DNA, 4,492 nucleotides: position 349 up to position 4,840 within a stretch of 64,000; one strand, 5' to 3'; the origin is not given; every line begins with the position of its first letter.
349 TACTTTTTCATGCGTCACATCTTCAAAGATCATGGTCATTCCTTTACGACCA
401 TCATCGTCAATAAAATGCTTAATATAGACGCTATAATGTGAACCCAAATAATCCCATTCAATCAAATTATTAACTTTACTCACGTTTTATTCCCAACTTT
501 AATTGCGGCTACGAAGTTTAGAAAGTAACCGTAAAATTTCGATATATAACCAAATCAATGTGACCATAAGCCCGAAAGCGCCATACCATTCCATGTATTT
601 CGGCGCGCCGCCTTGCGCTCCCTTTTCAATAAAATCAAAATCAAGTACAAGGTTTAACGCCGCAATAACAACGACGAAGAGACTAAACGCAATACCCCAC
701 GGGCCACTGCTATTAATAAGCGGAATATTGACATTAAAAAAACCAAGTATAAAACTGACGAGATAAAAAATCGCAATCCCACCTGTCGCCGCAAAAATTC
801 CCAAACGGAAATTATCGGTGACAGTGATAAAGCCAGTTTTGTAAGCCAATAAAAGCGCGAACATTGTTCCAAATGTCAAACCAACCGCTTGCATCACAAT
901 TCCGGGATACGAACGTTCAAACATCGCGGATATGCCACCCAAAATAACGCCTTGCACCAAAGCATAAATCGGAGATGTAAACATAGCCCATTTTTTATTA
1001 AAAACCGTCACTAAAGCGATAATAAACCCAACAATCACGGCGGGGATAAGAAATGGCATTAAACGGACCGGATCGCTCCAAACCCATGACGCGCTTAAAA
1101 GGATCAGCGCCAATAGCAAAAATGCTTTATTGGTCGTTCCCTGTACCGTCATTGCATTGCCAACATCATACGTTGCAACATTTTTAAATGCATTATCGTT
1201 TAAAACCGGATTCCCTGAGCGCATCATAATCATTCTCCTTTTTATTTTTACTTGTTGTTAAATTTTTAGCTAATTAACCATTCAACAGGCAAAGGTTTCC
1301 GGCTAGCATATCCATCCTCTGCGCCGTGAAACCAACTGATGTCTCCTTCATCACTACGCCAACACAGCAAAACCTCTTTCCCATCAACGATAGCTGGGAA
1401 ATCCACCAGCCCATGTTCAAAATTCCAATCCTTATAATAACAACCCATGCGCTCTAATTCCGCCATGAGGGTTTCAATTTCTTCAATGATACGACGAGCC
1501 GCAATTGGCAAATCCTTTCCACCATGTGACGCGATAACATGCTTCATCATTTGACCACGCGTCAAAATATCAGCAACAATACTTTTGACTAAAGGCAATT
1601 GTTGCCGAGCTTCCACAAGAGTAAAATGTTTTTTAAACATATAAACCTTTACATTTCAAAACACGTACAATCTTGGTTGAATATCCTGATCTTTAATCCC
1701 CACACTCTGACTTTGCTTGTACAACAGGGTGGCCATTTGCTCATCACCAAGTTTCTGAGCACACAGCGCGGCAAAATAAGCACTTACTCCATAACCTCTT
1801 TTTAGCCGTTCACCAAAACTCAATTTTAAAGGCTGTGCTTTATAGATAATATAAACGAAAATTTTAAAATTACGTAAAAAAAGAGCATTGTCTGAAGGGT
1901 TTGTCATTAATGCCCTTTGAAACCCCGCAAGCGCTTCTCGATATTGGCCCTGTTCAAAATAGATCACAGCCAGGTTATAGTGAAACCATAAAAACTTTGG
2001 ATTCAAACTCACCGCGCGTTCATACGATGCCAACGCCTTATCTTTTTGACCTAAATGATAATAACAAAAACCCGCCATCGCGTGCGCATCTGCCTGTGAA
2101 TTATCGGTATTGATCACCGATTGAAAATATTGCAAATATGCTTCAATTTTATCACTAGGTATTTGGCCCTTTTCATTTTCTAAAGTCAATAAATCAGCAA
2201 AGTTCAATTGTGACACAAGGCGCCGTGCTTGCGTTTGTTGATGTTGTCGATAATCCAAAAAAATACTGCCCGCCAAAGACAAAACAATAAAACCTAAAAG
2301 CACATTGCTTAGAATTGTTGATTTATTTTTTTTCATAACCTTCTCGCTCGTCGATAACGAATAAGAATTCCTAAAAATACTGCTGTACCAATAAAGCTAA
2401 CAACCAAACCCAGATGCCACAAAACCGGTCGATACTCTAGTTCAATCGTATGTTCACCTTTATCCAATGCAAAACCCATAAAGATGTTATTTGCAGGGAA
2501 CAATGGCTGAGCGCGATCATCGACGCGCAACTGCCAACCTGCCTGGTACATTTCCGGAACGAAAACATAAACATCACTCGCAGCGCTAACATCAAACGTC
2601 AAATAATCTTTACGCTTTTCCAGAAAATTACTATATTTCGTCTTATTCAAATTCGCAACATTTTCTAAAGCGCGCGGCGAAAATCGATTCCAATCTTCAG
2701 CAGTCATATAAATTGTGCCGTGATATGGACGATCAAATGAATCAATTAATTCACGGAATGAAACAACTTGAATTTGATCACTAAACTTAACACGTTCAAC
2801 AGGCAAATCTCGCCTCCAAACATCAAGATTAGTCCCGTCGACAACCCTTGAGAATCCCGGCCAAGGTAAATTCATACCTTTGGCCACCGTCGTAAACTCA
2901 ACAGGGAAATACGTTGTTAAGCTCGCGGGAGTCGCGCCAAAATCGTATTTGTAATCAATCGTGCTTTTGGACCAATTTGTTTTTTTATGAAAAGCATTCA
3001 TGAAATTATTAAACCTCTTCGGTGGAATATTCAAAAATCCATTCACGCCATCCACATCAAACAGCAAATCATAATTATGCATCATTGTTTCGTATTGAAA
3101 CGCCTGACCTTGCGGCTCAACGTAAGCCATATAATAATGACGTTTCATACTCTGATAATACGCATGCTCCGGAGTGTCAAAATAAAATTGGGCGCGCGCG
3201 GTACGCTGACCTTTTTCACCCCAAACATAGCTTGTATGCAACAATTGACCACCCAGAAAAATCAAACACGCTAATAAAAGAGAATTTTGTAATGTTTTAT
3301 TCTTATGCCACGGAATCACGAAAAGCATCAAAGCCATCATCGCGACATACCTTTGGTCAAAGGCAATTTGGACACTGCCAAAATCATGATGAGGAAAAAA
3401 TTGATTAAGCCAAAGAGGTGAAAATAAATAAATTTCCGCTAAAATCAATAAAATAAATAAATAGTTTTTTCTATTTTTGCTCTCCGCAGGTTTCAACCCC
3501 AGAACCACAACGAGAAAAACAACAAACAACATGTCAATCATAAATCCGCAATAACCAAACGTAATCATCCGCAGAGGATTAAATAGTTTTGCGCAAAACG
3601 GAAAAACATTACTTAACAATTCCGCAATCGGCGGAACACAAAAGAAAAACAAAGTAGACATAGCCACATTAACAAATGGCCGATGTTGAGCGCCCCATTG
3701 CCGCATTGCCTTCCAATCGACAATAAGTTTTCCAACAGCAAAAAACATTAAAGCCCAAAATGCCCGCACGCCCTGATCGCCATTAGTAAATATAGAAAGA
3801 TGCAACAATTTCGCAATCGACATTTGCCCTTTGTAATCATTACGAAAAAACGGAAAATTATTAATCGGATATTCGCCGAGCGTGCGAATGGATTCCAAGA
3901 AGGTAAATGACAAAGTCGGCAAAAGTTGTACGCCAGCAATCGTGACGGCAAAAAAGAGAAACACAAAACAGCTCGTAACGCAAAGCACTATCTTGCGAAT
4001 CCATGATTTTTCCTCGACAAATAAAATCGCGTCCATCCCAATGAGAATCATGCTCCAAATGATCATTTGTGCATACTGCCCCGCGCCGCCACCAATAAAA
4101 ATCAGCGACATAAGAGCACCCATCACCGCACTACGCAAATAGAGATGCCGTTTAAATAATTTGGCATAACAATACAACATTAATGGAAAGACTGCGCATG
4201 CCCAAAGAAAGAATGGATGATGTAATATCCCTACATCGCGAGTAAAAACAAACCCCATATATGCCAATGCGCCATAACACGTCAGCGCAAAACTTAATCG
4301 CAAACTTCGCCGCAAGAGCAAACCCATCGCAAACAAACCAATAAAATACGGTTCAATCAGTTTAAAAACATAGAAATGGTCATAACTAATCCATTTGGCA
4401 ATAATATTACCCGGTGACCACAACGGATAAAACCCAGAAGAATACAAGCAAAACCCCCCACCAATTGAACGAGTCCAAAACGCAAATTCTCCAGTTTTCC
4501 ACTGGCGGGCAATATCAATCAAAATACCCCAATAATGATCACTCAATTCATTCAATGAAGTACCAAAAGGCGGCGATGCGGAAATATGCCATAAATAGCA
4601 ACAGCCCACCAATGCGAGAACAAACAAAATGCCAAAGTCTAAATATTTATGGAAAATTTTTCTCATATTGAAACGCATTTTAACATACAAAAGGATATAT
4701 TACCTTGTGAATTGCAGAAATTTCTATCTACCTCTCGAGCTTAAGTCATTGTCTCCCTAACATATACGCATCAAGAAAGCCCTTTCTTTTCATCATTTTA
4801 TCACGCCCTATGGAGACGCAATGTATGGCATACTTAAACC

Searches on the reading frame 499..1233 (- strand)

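Call 58: search_protein_families(library=pfam, proteins=[window:499-1233:-], max_evalue=0.00001)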
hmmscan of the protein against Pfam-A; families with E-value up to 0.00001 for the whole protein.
window:499-1233:- (244 aa): 1 family
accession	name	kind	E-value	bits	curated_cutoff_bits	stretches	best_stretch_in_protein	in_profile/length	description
PF12811.12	BaxI_1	-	1.2e-76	257.9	26.2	1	8-241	1-232/233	Bax inhibitor 1 like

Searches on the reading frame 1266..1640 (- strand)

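Call 58: search_protein_families(library=pfam, proteins=[window:1266-1640:-], max_evalue=0.00001)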
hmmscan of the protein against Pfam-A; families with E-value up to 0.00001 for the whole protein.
window:1266-1640:- (124 aa): 1 family
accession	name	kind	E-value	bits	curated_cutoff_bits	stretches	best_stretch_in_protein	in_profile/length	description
PF09969.14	DUF2203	-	3.8e-27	95.8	24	1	4-117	1-122/122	Uncharacterized conserved protein (DUF2203)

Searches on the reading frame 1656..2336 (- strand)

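Call 58: search_protein_families(library=pfam, proteins=[window:1656-2336:-], max_evalue=0.00001)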
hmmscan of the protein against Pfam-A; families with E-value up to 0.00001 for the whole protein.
window:1656-2336:- (226 aa): 13 families
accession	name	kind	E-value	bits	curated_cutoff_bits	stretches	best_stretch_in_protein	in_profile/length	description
PF00515.34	TPR_1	-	2.2e-18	65.7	27.8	2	119-149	4-34/34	Tetratricopeptide repeat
PF07719.23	TPR_2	-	1.3e-17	62.8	27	2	82-114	1-33/34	Tetratricopeptide repeat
PF13414.12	TPR_11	-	3.7e-14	52.6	26.8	1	92-130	4-42/42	TPR repeat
PF14559.12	TPR_19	-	4e-13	49.9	25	1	99-150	8-59/68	Tetratricopeptide repeat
PF13181.12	TPR_8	-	1.4e-12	47.1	25.7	1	82-114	1-33/34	Tetratricopeptide repeat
PF13431.12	TPR_17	-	1.6e-11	44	24.4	1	105-136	2-33/34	Tetratricopeptide repeat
PF13424.12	TPR_12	-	2.8e-09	37.5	30.1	0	119-143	6-30/77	Tetratricopeptide repeat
PF13428.12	TPR_14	-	3.2e-09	37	23.5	0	83-124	2-43/44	Tetratricopeptide repeat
PF13174.12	TPR_6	-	1.1e-08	35.6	26.3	0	87-114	5-32/33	Tetratricopeptide repeat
PF13432.12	TPR_16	-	1.6e-08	35.3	32.7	1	95-147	10-62/65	Tetratricopeptide repeat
PF13176.12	TPR_7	-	1.3e-06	28.5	27.9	0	120-150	3-35/36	Tetratricopeptide repeat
PF12895.13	ANAPC3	-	2.6e-06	28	27.2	0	79-141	21-81/82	Anaphase-promoting complex, cyclosome, subunit 3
PF13371.12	TPR_9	-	6.9e-06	26.4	35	0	99-149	12-62/73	Tetratricopeptide repeat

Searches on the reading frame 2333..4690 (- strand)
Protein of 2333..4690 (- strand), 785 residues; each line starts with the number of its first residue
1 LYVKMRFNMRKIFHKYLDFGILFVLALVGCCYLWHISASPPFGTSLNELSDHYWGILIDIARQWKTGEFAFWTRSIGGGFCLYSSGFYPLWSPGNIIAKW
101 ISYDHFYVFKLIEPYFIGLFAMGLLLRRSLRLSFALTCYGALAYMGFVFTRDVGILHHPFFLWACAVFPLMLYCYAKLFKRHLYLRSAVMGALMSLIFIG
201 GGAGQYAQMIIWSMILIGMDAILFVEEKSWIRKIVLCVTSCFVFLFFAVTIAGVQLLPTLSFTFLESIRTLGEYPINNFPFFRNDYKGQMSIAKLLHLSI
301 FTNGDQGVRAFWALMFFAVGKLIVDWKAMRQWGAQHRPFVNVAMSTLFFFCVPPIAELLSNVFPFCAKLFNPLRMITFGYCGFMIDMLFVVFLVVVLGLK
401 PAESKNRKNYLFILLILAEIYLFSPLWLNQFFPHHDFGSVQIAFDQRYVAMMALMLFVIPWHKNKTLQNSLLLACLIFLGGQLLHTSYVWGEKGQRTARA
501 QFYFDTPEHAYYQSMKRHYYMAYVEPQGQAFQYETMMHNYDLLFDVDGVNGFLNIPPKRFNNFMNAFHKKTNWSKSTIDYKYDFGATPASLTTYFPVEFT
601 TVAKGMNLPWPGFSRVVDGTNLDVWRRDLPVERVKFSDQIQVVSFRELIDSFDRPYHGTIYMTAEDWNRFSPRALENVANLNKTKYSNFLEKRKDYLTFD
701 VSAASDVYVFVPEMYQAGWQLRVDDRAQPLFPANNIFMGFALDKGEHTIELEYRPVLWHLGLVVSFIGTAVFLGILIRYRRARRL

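Call 58: search_protein_families(library=pfam, proteins=[window:2333-4690:-], max_evalue=0.00001)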
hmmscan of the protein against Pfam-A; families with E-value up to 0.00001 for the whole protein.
window:2333-4690:- (785 aa): 1 family
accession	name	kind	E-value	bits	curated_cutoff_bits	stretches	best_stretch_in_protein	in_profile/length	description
PF09586.16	YfhO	-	6.6e-11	41.8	28.5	1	681-765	750-835/835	Bacterial membrane protein YfhO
